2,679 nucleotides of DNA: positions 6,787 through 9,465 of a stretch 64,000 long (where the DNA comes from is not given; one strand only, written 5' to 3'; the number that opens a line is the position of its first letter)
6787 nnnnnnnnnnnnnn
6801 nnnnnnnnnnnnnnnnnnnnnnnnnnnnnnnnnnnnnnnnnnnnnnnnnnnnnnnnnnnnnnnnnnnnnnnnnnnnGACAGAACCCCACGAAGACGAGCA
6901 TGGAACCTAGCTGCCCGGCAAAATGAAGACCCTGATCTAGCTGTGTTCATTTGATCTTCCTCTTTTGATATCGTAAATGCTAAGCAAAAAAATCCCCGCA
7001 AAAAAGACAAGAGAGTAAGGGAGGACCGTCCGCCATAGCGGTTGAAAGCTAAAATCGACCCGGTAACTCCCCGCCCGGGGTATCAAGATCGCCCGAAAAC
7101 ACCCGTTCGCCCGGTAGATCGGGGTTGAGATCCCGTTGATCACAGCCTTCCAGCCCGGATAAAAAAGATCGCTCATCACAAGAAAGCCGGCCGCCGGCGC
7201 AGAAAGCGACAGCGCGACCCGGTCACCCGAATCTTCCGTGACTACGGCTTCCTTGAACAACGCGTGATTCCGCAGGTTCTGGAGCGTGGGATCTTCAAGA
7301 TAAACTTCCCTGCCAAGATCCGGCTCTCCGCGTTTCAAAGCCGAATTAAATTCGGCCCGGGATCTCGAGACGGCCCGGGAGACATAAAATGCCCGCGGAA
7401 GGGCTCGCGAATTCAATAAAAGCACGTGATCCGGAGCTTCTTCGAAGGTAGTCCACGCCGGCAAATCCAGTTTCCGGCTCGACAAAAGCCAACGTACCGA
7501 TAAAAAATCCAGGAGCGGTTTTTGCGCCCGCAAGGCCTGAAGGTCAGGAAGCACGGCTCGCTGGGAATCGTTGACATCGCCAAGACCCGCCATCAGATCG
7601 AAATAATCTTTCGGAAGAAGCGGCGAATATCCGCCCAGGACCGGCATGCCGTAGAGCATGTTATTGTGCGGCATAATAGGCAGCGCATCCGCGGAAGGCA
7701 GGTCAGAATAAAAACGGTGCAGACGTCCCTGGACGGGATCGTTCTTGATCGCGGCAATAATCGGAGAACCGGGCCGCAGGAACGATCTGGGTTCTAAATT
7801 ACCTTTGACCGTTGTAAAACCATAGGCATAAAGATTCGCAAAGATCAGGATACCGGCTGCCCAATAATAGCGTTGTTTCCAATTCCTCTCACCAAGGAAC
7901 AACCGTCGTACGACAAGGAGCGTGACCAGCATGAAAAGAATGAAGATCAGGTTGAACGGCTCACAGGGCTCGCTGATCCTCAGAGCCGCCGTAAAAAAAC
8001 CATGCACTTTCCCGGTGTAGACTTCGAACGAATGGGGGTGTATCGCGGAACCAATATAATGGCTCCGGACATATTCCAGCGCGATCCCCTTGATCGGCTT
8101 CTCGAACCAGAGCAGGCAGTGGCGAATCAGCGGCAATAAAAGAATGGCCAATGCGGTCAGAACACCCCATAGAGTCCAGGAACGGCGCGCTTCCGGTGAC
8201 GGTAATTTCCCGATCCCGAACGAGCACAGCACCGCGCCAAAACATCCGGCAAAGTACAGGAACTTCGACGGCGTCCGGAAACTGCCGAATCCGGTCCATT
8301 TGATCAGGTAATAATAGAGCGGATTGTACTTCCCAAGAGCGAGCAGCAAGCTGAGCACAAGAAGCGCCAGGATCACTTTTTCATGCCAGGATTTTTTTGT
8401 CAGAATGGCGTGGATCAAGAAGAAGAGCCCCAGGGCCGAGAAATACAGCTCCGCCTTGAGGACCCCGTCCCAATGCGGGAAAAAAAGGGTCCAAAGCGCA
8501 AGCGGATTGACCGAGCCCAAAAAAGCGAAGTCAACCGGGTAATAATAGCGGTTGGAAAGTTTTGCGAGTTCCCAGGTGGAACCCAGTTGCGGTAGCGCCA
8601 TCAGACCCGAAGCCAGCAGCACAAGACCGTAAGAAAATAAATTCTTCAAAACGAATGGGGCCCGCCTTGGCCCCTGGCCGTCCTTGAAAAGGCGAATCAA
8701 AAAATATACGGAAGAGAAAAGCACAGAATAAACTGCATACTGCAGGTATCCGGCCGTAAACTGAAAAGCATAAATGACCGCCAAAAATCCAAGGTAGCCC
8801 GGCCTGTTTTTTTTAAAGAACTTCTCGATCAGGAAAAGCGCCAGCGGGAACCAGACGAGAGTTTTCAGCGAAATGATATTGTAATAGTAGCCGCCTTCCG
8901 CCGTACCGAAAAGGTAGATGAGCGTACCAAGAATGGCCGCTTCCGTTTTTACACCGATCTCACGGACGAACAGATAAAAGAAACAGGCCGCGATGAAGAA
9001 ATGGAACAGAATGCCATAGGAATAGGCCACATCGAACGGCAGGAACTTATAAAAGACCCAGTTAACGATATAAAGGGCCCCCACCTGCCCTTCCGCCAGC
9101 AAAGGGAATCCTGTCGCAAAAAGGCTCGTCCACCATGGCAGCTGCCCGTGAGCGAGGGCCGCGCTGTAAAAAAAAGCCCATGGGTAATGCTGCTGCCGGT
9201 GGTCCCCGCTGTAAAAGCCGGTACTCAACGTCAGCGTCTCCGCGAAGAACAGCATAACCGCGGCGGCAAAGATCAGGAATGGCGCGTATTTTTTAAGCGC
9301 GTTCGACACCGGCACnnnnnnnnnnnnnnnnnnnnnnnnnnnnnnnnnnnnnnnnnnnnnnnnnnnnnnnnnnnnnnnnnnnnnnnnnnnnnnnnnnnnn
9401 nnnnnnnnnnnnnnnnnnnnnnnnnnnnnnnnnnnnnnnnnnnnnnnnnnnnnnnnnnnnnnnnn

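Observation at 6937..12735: YfhO three-component glycosylation module with a UPF0104 flippase-like protein in place of GtrA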

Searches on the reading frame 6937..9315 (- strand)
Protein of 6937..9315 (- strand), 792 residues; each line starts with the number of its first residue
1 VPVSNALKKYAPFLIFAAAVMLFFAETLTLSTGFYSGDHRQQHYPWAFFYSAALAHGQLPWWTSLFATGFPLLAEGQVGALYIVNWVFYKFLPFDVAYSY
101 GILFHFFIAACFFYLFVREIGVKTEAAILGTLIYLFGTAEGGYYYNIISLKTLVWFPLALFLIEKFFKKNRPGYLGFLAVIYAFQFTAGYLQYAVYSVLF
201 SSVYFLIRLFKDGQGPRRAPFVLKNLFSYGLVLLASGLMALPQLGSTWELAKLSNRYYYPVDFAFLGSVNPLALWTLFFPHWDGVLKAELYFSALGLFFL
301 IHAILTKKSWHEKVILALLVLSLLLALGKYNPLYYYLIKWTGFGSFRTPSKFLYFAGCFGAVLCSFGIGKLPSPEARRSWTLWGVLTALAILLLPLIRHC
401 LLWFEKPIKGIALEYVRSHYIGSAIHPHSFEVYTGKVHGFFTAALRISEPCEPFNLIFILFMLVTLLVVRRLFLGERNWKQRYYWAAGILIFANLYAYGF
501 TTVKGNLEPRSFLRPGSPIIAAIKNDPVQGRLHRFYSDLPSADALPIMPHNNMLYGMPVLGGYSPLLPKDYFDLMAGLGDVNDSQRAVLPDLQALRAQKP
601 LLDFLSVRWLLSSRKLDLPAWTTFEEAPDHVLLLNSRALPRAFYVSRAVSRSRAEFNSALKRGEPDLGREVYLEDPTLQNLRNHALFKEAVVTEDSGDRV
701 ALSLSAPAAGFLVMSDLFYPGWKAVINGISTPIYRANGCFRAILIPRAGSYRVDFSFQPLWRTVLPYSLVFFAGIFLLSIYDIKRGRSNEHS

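Call 4: search_protein_families(library=pfam, proteins=[window:6937-9315:-], max_evalue=0.01)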
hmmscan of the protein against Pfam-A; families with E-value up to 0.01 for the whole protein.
window:6937-9315:- (792 aa): 0 families

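Call 5: search_protein_families(library=ncbifam, proteins=[window:6937-9315:-], max_evalue=0.01)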
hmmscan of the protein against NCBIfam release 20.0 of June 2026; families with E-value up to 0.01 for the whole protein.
window:6937-9315:- (792 aa): 0 families

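Call 6: search_protein_families(library=pfam, proteins=[window:6937-9315:-], max_evalue=10)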
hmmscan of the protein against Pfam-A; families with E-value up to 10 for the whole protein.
window:6937-9315:- (792 aa): 0 families

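Call 24: find_homologous_proteins(query=window:6937-9315:-)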
Query window:6937-9315:- (792 aa): 104 proteins with E <= 0.001 among 8000 candidates.
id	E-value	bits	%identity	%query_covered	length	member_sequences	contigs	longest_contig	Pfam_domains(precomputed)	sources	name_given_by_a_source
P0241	0.0e+0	1808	100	100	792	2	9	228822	-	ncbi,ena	-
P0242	3.8e-190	652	41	98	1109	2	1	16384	PF13847.13,PF13489.13,PF13649.13,PF08241.19,PF08242.19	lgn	-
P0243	7.7e-187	641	43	94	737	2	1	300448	-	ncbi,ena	-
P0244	1.8e-185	637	42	95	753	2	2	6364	-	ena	-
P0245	6.4e-185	635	42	96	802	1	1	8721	PF09586.17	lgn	-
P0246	2.7e-184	633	42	96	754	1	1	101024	PF09586.17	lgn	-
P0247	9.6e-181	621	41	98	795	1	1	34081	PF09586.17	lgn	-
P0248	5.7e-176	605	42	97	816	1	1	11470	-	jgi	jgi:hypothetical protein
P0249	8.3e-171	588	40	97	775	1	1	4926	-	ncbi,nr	ncbi:MAG TPA: hypothetical protein VD913_05515 [bacterium]|nr:hypothetical protein [bacterium]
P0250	1.7e-168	581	40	98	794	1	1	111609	PF09586.17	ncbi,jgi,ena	-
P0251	1.9e-167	577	41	95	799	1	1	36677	PF09586.17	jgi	-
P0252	6.8e-163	562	40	95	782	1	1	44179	PF09586.17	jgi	-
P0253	8.1e-163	562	40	95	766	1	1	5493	-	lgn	-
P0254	3.1e-161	557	41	98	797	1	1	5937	PF09586.17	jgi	jgi:hypothetical protein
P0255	1.8e-158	547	39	92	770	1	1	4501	PF09586.17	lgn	-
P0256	3.7e-158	546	38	97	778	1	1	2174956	PF09586.17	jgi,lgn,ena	-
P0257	2.7e-154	534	38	98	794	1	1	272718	PF09586.17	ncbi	-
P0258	1.1e-153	532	38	93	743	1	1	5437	PF09586.17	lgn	-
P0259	7.1e-130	453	38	93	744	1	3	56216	PF09586.17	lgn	-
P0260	4.0e-128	447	37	98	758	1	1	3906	PF09586.17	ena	-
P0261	6.8e-126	440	36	94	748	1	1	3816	PF09586.17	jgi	-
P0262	7.6e-124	433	35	95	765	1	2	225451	PF09586.17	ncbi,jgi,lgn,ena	-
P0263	7.5e-120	420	35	97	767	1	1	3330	PF09586.17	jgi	jgi:hypothetical protein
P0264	3.1e-119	418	35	95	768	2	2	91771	PF09586.17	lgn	-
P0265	6.0e-118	413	34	94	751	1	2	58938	PF09586.17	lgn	-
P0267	3.8e-115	404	36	97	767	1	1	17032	PF09586.17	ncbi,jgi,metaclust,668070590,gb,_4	metaclust:\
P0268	8.6e-114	400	35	95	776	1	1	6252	PF09586.17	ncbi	-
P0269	2.8e-113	398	35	94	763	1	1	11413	PF09586.17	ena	-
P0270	5.0e-109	384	34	99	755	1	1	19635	PF09586.17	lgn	-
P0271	3.1e-105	371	36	95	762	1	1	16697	PF09586.17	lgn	-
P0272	1.2e-102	363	32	94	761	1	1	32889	PF09586.17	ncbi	-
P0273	2.1e-102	362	35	93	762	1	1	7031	PF09586.17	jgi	-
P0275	3.4e-99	351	33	93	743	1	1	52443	PF09586.17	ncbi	-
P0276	4.6e-97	344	31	95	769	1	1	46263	PF09586.17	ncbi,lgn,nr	ncbi:MAG: YfhO family protein [Candidatus Omnitrophica bacterium]|nr:YfhO family protein [Candidatus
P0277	3.7e-84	302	30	89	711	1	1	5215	PF09586.17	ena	-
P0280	2.1e-62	230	27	97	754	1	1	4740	PF09586.17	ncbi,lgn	-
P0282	9.4e-40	155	31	44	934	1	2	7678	PF09586.17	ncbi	-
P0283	7.1e-34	135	30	43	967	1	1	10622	PF09586.17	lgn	-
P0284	1.2e-32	131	26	92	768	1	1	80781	PF09586.17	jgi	-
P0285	6.3e-31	126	28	46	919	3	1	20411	PF09586.17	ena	-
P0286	3.6e-30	123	29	31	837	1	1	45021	PF09586.17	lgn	-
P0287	6.0e-29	119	30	46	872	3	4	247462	PF09586.17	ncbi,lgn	-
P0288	7.3e-26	109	28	48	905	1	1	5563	PF09586.17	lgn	-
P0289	4.2e-25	106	29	52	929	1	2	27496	PF09586.17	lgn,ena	-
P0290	2.2e-24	104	30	21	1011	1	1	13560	PF09586.17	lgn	-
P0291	6.2e-24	102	28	57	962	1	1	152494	PF09586.17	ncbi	-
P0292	1.3e-23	101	30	26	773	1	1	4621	PF09586.17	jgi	-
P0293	8.8e-23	99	25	48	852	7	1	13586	PF09586.17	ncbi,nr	ncbi:MAG: YfhO family protein [Gemmatimonadetes bacterium]|nr:YfhO family protein [Gemmatimonadota b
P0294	4.8e-22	96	45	8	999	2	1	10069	PF09586.17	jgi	-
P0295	1.3e-19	88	31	21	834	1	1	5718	PF09586.17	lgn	-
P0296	2.8e-19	87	28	39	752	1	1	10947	PF09586.17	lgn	-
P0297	4.8e-19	86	36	18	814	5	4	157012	PF09586.17,PF09852.16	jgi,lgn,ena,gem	-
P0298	2.0e-18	84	26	47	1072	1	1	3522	PF09586.17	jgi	jgi:hypothetical protein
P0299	3.5e-18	83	41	11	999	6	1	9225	PF09586.17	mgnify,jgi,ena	mgnify:FL=1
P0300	1.9e-17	81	30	15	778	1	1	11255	PF09586.17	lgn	-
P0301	7.0e-17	79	31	21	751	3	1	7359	PF09586.17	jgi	jgi:hypothetical protein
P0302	1.5e-16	78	32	12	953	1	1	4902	PF09586.17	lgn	-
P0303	2.0e-16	78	42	8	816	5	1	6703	PF09586.17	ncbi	-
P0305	2.0e-14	71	27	27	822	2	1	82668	PF09586.17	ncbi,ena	-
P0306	5.5e-14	70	29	21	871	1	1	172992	PF09586.17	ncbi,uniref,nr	ncbi:YfhO family protein [Thermomicrobiaceae bacterium CFH 74404]|uniref:YfhO family protein n=1 Tax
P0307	1.2e-13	68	29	27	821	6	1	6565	PF09586.17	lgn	-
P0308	2.4e-13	67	45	8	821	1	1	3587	PF09586.17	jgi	jgi:hypothetical protein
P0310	3.3e-13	67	21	91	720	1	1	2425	PF09586.17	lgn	-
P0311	1.0e-12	65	48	8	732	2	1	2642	PF09586.17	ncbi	-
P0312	1.5e-12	65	27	31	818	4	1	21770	PF09586.17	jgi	jgi:Bacterial membrane protein YfhO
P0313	1.6e-12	65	29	27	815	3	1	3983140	PF09586.17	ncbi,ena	-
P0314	2.5e-12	64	28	19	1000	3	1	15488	PF09586.17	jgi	jgi:hypothetical protein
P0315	4.6e-12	63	23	43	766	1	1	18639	PF09586.17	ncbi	-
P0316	5.1e-12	63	40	9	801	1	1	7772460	PF09586.17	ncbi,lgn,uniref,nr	ncbi:YfhO family protein [Methylobacterium nodulans]|uniref:YfhO family protein n=1 Tax=Methylobacte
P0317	9.2e-12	62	28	33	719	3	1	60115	PF09586.17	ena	-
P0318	1.5e-11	61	34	16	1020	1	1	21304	PF09586.17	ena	-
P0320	6.4e-11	59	27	22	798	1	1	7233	PF09586.17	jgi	jgi:hypothetical protein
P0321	9.5e-11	59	31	28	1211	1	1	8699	PF01943.23,PF09586.17,PF13440.12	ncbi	ncbi:MAG: oligosaccharide flippase family protein, partial [Chloroflexota bacterium]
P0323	2.8e-10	57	27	20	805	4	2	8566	PF09586.17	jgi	-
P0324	1.2e-9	55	31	20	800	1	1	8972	PF09586.17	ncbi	-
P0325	1.9e-9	54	26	26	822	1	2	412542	PF09586.17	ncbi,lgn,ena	-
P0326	3.2e-9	54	23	30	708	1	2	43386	PF09586.17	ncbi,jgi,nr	ncbi:MAG TPA: hypothetical protein VGR62_25625 [Candidatus Binatia bacterium]|jgi:hypothetical prote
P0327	3.6e-9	54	28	13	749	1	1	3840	PF09586.17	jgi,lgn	jgi:hypothetical protein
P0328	4.6e-9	53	33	16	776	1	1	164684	PF09586.17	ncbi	-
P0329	7.7e-9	53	29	27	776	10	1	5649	PF09586.17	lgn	-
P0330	1.9e-8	51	26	27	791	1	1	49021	PF09586.17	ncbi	-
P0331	4.1e-8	50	31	26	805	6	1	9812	PF09586.17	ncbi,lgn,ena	-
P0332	5.2e-8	50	25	42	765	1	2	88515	PF09586.17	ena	-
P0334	2.7e-7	47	27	30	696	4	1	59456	PF09586.17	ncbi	-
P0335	4.7e-7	47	28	23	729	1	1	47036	PF09586.17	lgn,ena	-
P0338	6.0e-6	43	26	22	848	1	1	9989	PF09586.17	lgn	-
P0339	3.8e-5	40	39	8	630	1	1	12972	PF09586.17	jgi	jgi:hypothetical protein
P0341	1.5e-4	38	25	21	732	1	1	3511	PF09586.17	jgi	-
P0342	1.6e-4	38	38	9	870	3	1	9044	PF09586.17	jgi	-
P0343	3.9e-4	37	29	15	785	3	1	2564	PF09586.17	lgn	-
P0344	4.2e-4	37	31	10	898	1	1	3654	PF09586.17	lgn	-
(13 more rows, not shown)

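Call 34: search_protein_families(library=pfam, alignment_id=A3, max_evalue=0.001)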
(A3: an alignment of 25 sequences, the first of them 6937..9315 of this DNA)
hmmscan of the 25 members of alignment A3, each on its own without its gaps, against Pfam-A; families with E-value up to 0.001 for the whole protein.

A. member 1, window:6937-9315:- (792 aa): 0 families

B. families by the number of members that match (of 25 scanned): 2 families
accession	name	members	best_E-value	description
PF09586.16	YfhO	20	1.4e-28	Bacterial membrane protein YfhO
PF10131.15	PTPS_related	2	3.5e-05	6-pyruvoyl-tetrahydropterin synthase related domain; membrane protein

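Call 43: search_solved_structures(query=A3, max_evalue=1)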
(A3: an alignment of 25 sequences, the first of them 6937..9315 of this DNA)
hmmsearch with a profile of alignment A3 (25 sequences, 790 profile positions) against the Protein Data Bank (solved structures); distinct sequences matched with E-value up to 1: 3.
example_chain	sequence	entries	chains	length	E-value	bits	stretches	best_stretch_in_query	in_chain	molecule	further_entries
6r3z_A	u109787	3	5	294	0.032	15.9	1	591-675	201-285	Probable adhesion protein | Adhesion protein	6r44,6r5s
6ru4_A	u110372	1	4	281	0.089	14.5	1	591-663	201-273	Probable adhesion protein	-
6r6k_A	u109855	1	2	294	0.1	14.3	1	591-675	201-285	ABC transporter substrate-binding protein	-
